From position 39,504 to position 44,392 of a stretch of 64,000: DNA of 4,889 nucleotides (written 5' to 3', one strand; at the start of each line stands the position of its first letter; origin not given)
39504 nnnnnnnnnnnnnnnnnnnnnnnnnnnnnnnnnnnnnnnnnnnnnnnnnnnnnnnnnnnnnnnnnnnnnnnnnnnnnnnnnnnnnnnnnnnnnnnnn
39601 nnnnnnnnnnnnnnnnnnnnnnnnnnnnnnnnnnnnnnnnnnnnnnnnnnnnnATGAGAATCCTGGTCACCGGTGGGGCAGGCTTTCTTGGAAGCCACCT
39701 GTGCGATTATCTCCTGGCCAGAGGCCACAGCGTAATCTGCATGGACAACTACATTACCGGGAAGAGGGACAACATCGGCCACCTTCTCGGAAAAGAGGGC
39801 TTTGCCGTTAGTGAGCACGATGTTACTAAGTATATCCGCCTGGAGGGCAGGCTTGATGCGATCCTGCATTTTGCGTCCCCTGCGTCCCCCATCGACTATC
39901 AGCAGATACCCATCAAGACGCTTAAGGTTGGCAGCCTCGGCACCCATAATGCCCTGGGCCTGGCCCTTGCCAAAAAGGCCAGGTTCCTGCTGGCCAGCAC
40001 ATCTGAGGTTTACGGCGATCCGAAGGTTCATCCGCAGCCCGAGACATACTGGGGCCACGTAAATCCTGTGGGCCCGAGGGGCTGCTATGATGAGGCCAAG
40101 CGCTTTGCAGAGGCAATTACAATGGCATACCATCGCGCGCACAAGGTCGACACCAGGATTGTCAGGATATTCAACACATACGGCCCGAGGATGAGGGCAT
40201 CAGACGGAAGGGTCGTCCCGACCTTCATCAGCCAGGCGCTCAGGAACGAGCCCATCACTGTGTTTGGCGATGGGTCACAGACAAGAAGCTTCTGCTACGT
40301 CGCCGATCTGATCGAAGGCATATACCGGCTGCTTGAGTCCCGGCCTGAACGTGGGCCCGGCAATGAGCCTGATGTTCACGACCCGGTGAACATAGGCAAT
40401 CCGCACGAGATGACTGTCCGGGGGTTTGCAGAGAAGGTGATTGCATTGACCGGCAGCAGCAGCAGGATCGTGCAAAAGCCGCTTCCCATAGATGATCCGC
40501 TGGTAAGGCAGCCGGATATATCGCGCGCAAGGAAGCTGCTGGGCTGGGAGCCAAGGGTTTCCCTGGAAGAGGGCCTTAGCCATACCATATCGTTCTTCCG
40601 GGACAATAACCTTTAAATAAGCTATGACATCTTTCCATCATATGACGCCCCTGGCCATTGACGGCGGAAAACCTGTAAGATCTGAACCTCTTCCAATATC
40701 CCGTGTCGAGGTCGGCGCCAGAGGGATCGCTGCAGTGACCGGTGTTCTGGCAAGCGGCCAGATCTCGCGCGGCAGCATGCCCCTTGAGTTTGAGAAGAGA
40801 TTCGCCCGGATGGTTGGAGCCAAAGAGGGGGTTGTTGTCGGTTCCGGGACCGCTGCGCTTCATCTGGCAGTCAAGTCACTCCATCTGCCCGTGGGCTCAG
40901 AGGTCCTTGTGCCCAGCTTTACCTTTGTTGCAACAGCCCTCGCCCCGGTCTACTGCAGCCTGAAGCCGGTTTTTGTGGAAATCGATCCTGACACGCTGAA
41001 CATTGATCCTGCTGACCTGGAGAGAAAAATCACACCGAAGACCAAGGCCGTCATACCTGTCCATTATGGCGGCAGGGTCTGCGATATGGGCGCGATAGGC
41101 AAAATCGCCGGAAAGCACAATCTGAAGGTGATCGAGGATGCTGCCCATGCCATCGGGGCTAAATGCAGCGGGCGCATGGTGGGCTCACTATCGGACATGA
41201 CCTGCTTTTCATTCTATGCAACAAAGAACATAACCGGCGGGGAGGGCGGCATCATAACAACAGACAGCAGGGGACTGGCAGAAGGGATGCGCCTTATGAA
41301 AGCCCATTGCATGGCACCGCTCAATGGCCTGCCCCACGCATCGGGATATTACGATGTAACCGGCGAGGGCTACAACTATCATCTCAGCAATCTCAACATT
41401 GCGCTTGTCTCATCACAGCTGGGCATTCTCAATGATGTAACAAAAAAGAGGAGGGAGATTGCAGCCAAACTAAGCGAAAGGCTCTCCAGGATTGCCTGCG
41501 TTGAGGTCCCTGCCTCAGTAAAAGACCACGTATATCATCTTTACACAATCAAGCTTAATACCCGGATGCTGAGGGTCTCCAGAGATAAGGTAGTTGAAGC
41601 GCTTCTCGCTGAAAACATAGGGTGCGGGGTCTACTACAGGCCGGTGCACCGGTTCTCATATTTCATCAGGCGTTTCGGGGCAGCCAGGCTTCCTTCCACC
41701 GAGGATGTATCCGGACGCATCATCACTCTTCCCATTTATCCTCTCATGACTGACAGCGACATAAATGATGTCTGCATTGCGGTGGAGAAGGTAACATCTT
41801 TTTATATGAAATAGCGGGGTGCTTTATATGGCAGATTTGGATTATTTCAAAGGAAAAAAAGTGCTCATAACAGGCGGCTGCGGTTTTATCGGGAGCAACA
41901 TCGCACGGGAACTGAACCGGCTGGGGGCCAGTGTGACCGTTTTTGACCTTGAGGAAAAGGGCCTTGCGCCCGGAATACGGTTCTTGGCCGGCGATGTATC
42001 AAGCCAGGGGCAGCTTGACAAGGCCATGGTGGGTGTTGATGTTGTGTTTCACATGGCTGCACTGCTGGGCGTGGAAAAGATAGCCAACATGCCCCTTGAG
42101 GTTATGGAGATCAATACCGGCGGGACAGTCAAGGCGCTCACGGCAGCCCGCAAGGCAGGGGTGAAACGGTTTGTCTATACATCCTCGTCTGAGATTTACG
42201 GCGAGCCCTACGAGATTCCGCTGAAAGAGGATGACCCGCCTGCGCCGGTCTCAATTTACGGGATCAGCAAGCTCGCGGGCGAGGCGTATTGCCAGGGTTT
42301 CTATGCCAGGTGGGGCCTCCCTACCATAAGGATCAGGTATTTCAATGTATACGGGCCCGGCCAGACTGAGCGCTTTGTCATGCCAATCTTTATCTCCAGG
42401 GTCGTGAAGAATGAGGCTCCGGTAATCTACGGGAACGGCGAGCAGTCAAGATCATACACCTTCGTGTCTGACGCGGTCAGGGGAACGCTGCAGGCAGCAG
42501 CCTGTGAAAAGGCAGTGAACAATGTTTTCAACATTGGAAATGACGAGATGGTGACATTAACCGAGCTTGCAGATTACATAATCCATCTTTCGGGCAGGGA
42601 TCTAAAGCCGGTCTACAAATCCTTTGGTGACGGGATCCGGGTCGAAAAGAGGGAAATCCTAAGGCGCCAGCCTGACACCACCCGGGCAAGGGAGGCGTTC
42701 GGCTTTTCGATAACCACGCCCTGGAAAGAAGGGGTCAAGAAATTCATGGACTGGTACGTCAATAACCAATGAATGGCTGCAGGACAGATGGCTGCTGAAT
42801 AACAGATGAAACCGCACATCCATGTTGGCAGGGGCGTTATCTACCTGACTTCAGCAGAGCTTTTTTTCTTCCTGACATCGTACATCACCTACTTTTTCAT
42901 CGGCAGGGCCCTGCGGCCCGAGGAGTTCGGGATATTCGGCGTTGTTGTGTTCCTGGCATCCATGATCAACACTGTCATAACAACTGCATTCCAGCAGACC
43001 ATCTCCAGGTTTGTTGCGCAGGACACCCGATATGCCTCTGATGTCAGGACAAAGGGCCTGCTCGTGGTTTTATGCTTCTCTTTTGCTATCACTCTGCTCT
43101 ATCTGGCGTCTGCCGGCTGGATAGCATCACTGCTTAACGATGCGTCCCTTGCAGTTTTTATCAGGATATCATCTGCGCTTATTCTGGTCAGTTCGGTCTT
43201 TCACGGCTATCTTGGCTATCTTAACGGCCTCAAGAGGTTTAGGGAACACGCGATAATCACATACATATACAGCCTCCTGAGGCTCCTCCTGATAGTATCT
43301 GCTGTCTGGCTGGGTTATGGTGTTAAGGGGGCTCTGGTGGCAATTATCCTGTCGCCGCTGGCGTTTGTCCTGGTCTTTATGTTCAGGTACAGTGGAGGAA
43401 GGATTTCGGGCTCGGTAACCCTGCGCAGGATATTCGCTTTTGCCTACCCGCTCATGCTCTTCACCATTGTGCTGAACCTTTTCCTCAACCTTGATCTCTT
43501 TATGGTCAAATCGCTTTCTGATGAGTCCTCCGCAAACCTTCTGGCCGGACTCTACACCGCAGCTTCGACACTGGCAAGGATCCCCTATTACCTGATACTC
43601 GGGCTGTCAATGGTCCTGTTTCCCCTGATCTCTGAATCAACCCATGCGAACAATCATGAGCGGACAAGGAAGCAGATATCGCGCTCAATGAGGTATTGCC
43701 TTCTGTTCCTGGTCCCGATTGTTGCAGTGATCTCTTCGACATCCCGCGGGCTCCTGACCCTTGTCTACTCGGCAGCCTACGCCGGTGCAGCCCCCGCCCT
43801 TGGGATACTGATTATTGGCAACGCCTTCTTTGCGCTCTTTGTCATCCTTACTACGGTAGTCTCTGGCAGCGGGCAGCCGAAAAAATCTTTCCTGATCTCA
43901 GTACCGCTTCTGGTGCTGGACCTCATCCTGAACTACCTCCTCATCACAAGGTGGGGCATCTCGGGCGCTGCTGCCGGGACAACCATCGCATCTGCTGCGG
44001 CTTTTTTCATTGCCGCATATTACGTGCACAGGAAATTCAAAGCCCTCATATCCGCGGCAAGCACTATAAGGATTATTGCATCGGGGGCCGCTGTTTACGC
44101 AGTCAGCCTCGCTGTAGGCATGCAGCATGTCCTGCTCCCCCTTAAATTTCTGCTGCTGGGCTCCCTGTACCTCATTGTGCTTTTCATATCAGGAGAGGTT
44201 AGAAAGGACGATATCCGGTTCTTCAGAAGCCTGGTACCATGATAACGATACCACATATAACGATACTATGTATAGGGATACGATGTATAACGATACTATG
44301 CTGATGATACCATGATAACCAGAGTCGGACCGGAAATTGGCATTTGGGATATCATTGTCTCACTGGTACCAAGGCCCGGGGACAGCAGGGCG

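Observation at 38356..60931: Predicted product is an unusually decorated deoxy/amino sugar: two E1/ColD-like 3-dehydratases with Fe-S-like Cys motifs, carbamoyltransferase and five class-B rSAMs alongside ugd/UXS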

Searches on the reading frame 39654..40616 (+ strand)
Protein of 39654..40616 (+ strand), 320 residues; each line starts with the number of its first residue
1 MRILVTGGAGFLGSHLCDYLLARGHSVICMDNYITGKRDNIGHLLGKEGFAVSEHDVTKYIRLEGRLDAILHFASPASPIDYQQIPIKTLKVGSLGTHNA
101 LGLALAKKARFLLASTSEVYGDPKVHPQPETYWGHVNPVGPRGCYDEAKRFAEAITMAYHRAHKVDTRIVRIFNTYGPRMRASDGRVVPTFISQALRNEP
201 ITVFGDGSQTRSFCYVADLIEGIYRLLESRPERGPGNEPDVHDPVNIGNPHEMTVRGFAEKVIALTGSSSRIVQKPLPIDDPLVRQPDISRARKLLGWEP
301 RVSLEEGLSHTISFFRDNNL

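Call 4: search_protein_families(library=pfam, proteins=[window:39654-40616:+])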
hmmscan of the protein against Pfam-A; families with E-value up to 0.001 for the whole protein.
window:39654-40616:+ (320 aa): 6 families
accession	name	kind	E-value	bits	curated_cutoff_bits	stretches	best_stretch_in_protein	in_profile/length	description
PF01370.27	Epimerase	-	1.3e-50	172.5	20.9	1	3-231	1-229/240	NAD dependent epimerase/dehydratase family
PF16363.11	GDP_Man_Dehyd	-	2.7e-48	165.6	27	1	4-310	1-331/332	GDP-mannose 4,6 dehydratase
PF04321.23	RmlD_sub_bind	-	2.9e-09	36.9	27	1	1-278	1-240/287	RmlD substrate binding domain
PF01073.25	3Beta_HSD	-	8.4e-09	35.3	22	1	4-218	1-220/280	3-beta hydroxysteroid dehydrogenase/isomerase family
PF02719.21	Polysacc_synt_2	-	3.4e-07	30.2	20.2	0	140-213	133-203/293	Polysaccharide biosynthesis protein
PF07993.18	NAD_binding_4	-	4.9e-07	29.6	20.1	0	49-175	74-207/258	Male sterility protein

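Call 8: search_protein_families(library=ncbifam, proteins=[window:39654-40616:+])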
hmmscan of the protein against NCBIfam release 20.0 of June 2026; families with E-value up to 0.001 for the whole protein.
window:39654-40616:+ (320 aa): 23 families
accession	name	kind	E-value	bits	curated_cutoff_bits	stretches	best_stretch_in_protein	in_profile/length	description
TIGR01181.1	dTDP_gluc_dehyt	equivalog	3.2e-34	118.5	365.1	1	2-319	1-315/321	dTDP-glucose 4,6-dehydratase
TIGR04180.1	EDH_00030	hypoth_equivalog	3.4e-31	108.4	475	1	3-301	1-295/297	NAD-dependent 4,6-dehydratase LegB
TIGR01179.1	galE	equivalog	5.8e-27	94.4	262.3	1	2-308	1-318/332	UDP-glucose 4-epimerase GalE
NF008872.0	PRK11908.1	equivalog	1.5e-26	93.3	294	1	2-266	3-271/349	bifunctional UDP-4-keto-pentose/UDP-xylose synthase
NF005998.1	PRK08125.1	equivalog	2.3e-26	92.4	777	1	2-265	317-584/649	bifunctional UDP-4-amino-4-deoxy-L-arabinose formyltransferase/UDP-glucuronic acid oxidase ArnA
NF011728.1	PRK15181.1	equivalog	4.9e-21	75.1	760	1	2-221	17-243/348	Vi polysaccharide biosynthesis UDP-N-acetylglucosaminuronic acid C-4 epimerase TviC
NF007582.0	PRK10217.1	equivalog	1.8e-18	66.8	698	1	2-226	3-239/355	dTDP-glucose 4,6-dehydratase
TIGR02197.1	heptose_epim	equivalog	1.2e-16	60.8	274.6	1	3-233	1-236/316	ADP-glyceromanno-heptose 6-epimerase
NF007490.0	PRK10084.1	subfamily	1.7e-16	60.2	649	1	1-227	1-247/361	dTDP-glucose 4,6-dehydratase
NF047922.1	GDPFucSynFcl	equivalog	1.7e-14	54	500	1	145-318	134-304/308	GDP-L-fucose synthase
NF007956.0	PRK10675.1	subfamily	3.7e-14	52.6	394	1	1-219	1-239/338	UDP-glucose 4-epimerase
NF042422.1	oxyalk_red_OleD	equivalog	4.2e-13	49.4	580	1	1-218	1-206/329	2-alkyl-3-oxoalkanoate reductase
NF041015.1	UDPsulfquin_syn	equivalog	1.4e-12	47.3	575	2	185-234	236-285/384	UDP-sulfoquinovose synthase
TIGR02622.1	CDP_4_6_dhtase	equivalog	2e-12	46.9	278.45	1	2-317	6-332/352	CDP-glucose 4,6-dehydratase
TIGR01472.1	gmd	equivalog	1.5e-10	40.8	415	1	89-228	103-240/342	GDP-mannose 4,6-dehydratase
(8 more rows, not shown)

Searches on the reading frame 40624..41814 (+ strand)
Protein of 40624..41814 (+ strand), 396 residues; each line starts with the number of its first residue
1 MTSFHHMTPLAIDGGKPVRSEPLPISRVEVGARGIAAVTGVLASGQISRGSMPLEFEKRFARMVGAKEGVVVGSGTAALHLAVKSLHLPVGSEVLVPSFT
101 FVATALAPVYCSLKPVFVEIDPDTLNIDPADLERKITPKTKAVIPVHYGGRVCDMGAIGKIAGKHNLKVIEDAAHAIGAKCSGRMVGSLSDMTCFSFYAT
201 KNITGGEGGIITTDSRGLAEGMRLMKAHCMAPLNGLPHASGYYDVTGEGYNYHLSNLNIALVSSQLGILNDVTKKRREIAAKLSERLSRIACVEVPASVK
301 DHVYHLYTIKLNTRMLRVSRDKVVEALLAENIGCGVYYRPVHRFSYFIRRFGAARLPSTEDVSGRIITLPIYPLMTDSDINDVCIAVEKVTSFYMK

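Call 4: search_protein_families(library=pfam, proteins=[window:40624-41814:+])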
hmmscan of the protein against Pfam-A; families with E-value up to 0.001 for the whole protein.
window:40624-41814:+ (396 aa): 4 families
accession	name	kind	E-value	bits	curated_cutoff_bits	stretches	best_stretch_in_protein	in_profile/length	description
PF01041.23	DegT_DnrJ_EryC1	-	7.1e-109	364.8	19.8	1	33-387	6-359/360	DegT/DnrJ/EryC1/StrS aminotransferase family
PF00155.27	Aminotran_1_2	-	3.8e-08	33.3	19.7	1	54-180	45-193/361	Aminotransferase class I and II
PF01053.26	Cys_Met_Meta_PP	-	1.5e-07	30.7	27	1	56-220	57-220/381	Cys/Met metabolism PLP-dependent enzyme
PF01212.27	Beta_elim_lyase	-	8.3e-07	29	27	1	55-268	36-215/288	Beta-eliminating lyase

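Call 8: search_protein_families(library=ncbifam, proteins=[window:40624-41814:+])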
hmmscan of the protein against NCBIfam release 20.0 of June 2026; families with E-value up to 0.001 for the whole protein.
window:40624-41814:+ (396 aa): 21 families
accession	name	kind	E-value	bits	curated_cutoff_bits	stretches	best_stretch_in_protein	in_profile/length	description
TIGR03588.1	PseC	equivalog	1.5e-97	326.9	423.5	1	23-390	2-379/380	UDP-4-amino-4,6-dideoxy-N-acetyl-beta-L-altrosamine transaminase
NF008658.2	PRK11658.1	equivalog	3.9e-89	298.9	631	1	21-391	3-377/379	UDP-4-amino-4-deoxy-L-arabinose aminotransferase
NF008687.0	PRK11706.1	equivalog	1.9e-67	227.6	375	1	52-390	32-373/375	dTDP-4-amino-4,6-dideoxygalactose transaminase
TIGR04427.1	PLP_DesI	equivalog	8.8e-62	209.4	650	1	8-386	6-378/390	dTDP-4-dehydro-6-deoxyglucose aminotransferase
TIGR04181.1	NHT_00031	hypoth_equivalog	1.2e-60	205.4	420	1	37-370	15-357/359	LegC family aminotransferase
TIGR02379.1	ECA_wecE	subfamily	1.4e-54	185.3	434.85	1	55-387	35-371/376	dTDP-4-amino-4,6-dideoxy-D-glucose transaminase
NF011936.0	PRK15407.1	equivalog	8.1e-39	133.5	423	2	45-220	59-242/440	lipopolysaccharide biosynthesis protein RfbH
NF005816.0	PRK07682.1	equivalog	4.5e-07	28.8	620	1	55-176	78-206/390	aminotransferase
NF006096.0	PRK08248.1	equivalog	1.8e-05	23.6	726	1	56-205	69-214/431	homocysteine synthase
NF005695.0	PRK07503.1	equivalog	3.2e-05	22.8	666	1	28-212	43-221/403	methionine gamma-lyase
NF006230.0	PRK08363.1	equivalog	3.4e-05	22.8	534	1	66-173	93-206/398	alanine aminotransferase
NF041364.1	GntC_guanitoxin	equivalog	3.7e-05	22.8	415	1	68-173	61-174/356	guanitoxin biosynthesis PLP-dependent (S)-gamma-hydroxy-L-arginine cyclodehydratase GntC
NF004650.0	PRK05994.1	equivalog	5.6e-05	22.1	667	1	56-178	68-190/427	O-acetylhomoserine aminocarboxypropyltransferase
NF004770.0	PRK06108.1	subfamily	6.5e-05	21.9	422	1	55-144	85-175/396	pyridoxal phosphate-dependent aminotransferase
TIGR01325.1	O_suc_HS_sulf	equivalog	9.4e-05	21.2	510.05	1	55-227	58-229/380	O-succinylhomoserine sulfhydrylase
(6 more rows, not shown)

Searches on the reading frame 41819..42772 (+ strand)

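Call 4: search_protein_families(library=pfam, proteins=[window:41819-42772:+])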
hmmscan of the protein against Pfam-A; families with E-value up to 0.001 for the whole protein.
window:41819-42772:+ (317 aa): 9 families
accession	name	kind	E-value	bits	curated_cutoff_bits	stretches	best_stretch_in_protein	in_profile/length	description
PF01370.27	Epimerase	-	4.7e-55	187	20.9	1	15-240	1-240/240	NAD dependent epimerase/dehydratase family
PF16363.11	GDP_Man_Dehyd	-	7.9e-45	154.2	27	1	16-308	1-331/332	GDP-mannose 4,6 dehydratase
PF01073.25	3Beta_HSD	-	3.8e-24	85.6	22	1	16-218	1-220/280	3-beta hydroxysteroid dehydrogenase/isomerase family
PF02719.21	Polysacc_synt_2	-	7.2e-21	75.1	20.2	1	15-263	1-252/293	Polysaccharide biosynthesis protein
PF04321.23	RmlD_sub_bind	-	1.6e-20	73.8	27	1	14-311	2-283/287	RmlD substrate binding domain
PF13460.12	NAD_binding_10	-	2.1e-11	44.5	27.2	1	19-129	1-104/184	NAD(P)H-binding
PF07993.18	NAD_binding_4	-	2.5e-09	37.1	20.1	1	49-198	59-233/258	Male sterility protein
PF05368.20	NmrA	-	2.4e-08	34.4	27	1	13-122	3-106/298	NmrA-like family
PF00106.31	adh_short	-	0.00015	21.7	26.6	1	13-105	1-114/195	short chain dehydrogenase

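Call 8: search_protein_families(library=ncbifam, proteins=[window:41819-42772:+])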
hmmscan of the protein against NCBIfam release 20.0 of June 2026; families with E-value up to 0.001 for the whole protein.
window:41819-42772:+ (317 aa): 60 families (the best 25 are shown)
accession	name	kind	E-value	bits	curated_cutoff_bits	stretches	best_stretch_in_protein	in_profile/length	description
TIGR04180.1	EDH_00030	hypoth_equivalog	1.6e-49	168.6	475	1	15-297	1-293/297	NAD-dependent 4,6-dehydratase LegB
TIGR01181.1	dTDP_gluc_dehyt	equivalog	1.5e-36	126.1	365.1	1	14-317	1-315/321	dTDP-glucose 4,6-dehydratase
TIGR01179.1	galE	equivalog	9.4e-33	113.4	262.3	1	14-264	1-281/332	UDP-glucose 4-epimerase GalE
NF011728.1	PRK15181.1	equivalog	2.1e-32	112.5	760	1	55-315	73-339/348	Vi polysaccharide biosynthesis UDP-N-acetylglucosaminuronic acid C-4 epimerase TviC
TIGR02197.1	heptose_epim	equivalog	5.2e-27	94.8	274.6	1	15-315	1-315/316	ADP-glyceromanno-heptose 6-epimerase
TIGR03466.1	HpnA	hypoth_equivalog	3.8e-23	81.9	367.65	1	14-174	2-167/327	hopanoid-associated sugar epimerase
NF007582.0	PRK10217.1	equivalog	6.8e-21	74.7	698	1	13-316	2-334/355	dTDP-glucose 4,6-dehydratase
NF042423.1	oxyalk_red_Shew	equivalog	2e-20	73.1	580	1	12-267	8-264/331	2-alkyl-3-oxoalkanoate reductase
NF007490.0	PRK10084.1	subfamily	2.7e-19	69.4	649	1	14-317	2-338/361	dTDP-glucose 4,6-dehydratase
NF042422.1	oxyalk_red_OleD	equivalog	1.6e-17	63.9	580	1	14-251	2-243/329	2-alkyl-3-oxoalkanoate reductase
NF007956.0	PRK10675.1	subfamily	3.5e-17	62.5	394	1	14-179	2-182/338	UDP-glucose 4-epimerase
TIGR02622.1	CDP_4_6_dhtase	equivalog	4.3e-17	62.3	278.45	1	10-315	2-332/352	CDP-glucose 4,6-dehydratase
NF047922.1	GDPFucSynFcl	equivalog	5.7e-17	62.1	500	1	12-317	2-305/308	GDP-L-fucose synthase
NF008360.0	PRK11150.1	equivalog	1.3e-16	60.8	452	1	15-314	2-307/310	ADP-glyceromanno-heptose 6-epimerase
NF008872.0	PRK11908.1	equivalog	2.4e-16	59.7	294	1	13-259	2-272/349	bifunctional UDP-4-keto-pentose/UDP-xylose synthase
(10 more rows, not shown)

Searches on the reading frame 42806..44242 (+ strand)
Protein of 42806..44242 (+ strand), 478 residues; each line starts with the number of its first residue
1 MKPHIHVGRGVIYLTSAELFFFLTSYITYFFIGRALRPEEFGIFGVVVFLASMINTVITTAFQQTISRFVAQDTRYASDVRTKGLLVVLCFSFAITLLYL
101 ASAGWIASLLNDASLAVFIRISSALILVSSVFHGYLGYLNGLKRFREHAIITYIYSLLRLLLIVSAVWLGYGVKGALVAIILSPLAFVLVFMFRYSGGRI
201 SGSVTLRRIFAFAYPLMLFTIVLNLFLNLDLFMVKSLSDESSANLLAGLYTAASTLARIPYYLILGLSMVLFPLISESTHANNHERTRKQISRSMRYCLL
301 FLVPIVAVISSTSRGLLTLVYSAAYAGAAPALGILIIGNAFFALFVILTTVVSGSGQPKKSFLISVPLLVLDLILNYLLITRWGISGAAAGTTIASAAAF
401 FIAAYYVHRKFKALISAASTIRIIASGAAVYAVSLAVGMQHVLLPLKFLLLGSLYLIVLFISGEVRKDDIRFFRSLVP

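Call 4: search_protein_families(library=pfam, proteins=[window:42806-44242:+])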
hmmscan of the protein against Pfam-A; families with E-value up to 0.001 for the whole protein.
window:42806-44242:+ (478 aa): 4 families
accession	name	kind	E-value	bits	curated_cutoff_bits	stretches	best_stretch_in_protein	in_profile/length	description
PF01943.22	Polysacc_synt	-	7.5e-23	81.8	28.2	1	8-277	2-272/274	Polysaccharide biosynthesis protein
PF13440.11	Polysacc_synt_3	-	9e-23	81.4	23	1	33-329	3-292/293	Polysaccharide biosynthesis protein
PF03023.19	MurJ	-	2.9e-09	36.5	27.4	1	87-437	62-426/451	Lipid II flippase MurJ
PF01554.23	MatE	-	4.5e-08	33.4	24.9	1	215-378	1-161/161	MatE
